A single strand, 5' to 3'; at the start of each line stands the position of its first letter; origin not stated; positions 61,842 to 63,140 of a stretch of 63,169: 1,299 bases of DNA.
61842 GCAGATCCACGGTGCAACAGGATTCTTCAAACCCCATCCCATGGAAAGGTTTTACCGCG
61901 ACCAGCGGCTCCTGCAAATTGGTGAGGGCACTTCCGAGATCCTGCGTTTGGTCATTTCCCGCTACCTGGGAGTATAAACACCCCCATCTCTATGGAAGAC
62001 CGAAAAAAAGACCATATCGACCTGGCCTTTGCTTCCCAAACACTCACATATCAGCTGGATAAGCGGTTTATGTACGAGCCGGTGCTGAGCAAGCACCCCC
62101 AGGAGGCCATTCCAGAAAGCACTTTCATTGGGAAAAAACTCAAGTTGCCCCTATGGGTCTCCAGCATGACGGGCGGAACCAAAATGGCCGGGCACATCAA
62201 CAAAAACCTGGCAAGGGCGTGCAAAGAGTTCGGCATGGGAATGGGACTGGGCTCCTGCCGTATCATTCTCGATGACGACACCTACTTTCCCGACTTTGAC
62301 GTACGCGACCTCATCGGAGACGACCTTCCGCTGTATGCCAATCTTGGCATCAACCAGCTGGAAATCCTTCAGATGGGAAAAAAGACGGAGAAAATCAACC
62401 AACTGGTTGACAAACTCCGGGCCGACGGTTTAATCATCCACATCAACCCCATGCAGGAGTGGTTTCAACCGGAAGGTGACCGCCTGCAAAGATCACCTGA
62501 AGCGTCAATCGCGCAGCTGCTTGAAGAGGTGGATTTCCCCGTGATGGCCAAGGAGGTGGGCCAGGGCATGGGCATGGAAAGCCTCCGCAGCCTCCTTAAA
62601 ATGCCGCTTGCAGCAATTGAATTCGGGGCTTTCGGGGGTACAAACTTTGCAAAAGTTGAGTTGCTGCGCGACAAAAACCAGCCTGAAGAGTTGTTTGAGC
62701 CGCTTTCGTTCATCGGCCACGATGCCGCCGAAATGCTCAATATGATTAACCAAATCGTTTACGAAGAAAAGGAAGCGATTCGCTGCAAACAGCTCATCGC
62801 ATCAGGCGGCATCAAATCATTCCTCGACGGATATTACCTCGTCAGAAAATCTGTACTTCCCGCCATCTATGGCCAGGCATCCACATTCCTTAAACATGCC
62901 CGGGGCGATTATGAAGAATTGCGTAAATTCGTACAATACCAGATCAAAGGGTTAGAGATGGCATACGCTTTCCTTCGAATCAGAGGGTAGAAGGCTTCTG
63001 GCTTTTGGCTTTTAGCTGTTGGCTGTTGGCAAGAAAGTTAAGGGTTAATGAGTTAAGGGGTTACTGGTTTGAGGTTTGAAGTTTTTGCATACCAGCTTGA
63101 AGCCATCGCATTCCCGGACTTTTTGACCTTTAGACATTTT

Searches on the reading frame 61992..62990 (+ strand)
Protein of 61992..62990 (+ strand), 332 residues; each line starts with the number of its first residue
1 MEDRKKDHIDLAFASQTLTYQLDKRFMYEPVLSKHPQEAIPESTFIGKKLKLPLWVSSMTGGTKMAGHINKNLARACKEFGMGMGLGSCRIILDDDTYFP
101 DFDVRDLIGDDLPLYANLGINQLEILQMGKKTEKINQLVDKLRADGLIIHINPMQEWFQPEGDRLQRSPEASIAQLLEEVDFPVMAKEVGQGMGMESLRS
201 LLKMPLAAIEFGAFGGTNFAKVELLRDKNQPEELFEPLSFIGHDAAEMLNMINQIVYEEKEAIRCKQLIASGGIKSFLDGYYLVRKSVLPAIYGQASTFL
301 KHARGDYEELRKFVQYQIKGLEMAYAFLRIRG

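Call 95: find_encoding_contigs(protein=window:61992-62990:+, flank=10000, max_places=3)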
Protein window:61992-62990:+ (332 aa): no gene with exactly this product is on record in the collection.
